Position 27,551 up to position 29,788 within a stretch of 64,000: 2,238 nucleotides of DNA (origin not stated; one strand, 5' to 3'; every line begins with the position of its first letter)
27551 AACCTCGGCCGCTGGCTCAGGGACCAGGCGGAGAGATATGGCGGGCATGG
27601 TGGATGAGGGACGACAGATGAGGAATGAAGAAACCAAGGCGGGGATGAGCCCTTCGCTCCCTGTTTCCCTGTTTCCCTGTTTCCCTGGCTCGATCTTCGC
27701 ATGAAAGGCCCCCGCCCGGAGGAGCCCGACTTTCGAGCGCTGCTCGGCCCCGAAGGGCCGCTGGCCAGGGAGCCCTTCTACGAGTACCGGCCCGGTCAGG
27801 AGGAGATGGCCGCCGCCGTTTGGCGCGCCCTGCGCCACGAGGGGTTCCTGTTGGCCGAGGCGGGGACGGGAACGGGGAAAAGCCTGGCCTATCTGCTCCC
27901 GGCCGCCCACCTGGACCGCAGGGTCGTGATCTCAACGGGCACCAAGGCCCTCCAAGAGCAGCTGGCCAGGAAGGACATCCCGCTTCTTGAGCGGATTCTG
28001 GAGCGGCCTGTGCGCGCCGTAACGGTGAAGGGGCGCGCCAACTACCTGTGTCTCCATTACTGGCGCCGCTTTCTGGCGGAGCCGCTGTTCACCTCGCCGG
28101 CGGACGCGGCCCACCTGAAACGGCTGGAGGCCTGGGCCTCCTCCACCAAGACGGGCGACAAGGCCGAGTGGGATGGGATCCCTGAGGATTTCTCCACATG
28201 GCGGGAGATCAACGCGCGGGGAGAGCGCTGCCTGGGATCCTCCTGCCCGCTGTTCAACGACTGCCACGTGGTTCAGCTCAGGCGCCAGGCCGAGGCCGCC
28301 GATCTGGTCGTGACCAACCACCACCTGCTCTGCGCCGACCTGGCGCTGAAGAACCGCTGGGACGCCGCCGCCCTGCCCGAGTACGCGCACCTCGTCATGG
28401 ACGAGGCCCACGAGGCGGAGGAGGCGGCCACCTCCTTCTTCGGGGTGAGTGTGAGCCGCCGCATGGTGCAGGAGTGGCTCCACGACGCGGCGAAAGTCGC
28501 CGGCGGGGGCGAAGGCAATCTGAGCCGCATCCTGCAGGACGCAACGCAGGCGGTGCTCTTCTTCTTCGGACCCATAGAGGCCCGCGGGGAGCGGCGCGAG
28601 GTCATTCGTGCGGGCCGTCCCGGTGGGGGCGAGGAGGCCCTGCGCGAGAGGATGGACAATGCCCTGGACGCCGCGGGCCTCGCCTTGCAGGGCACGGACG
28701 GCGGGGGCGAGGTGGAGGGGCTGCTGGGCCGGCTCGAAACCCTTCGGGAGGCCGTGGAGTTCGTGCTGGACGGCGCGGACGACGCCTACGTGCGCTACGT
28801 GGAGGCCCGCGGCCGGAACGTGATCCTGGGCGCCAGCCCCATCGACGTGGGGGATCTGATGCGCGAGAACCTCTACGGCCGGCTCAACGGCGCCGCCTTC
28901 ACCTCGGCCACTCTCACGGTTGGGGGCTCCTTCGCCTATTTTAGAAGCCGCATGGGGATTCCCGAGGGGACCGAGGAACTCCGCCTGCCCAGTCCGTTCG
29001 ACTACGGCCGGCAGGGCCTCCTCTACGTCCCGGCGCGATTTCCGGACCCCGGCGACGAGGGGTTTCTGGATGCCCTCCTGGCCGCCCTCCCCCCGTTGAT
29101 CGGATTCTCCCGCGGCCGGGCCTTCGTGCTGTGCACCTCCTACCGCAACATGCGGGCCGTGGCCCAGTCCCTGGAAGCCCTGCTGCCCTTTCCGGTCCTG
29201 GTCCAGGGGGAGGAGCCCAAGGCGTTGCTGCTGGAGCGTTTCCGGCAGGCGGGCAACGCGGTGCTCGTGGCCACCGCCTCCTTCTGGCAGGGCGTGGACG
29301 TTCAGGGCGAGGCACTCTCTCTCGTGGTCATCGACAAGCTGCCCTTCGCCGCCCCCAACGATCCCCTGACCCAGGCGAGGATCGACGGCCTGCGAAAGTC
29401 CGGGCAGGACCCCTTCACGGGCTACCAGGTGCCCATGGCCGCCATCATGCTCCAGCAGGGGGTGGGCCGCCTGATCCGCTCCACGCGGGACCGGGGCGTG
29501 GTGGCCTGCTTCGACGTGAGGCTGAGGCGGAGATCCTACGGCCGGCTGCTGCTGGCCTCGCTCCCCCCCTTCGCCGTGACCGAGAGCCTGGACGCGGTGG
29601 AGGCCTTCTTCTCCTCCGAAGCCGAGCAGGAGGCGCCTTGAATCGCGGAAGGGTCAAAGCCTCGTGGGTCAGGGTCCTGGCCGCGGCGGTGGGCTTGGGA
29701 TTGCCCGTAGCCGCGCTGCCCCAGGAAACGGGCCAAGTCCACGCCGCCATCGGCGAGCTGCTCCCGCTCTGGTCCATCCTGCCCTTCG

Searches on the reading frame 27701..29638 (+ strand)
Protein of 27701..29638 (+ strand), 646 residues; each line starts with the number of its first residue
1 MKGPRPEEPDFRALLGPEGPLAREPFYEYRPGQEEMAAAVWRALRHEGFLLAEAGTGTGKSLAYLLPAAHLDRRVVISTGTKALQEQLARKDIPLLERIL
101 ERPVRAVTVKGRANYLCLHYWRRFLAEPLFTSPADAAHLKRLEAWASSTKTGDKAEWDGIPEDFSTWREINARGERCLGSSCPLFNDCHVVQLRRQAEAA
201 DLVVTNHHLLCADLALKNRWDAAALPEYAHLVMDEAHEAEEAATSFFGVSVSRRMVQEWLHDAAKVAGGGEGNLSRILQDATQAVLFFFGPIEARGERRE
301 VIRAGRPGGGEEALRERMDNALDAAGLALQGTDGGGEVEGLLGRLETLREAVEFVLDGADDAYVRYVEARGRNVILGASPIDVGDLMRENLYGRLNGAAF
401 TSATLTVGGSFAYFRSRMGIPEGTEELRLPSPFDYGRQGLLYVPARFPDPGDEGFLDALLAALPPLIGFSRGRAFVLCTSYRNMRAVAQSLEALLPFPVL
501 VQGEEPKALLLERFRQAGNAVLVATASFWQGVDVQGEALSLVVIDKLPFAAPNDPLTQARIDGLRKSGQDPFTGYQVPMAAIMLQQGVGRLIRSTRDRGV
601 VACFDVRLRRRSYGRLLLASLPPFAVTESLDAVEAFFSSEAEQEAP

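Call 25: search_protein_families(library=pfam, proteins=[window:27701-29638:+], max_evalue=0.00001)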
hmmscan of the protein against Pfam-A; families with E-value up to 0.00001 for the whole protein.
window:27701-29638:+ (646 aa): 2 families
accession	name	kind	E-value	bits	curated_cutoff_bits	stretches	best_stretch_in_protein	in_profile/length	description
PF13307.12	Helicase_C_2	-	2.8e-41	141.8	25.3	1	470-623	8-169/170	Helicase C-terminal domain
PF00270.35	DEAD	-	3.9e-09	36.9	26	0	39-91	6-64/167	DEAD/DEAH box helicase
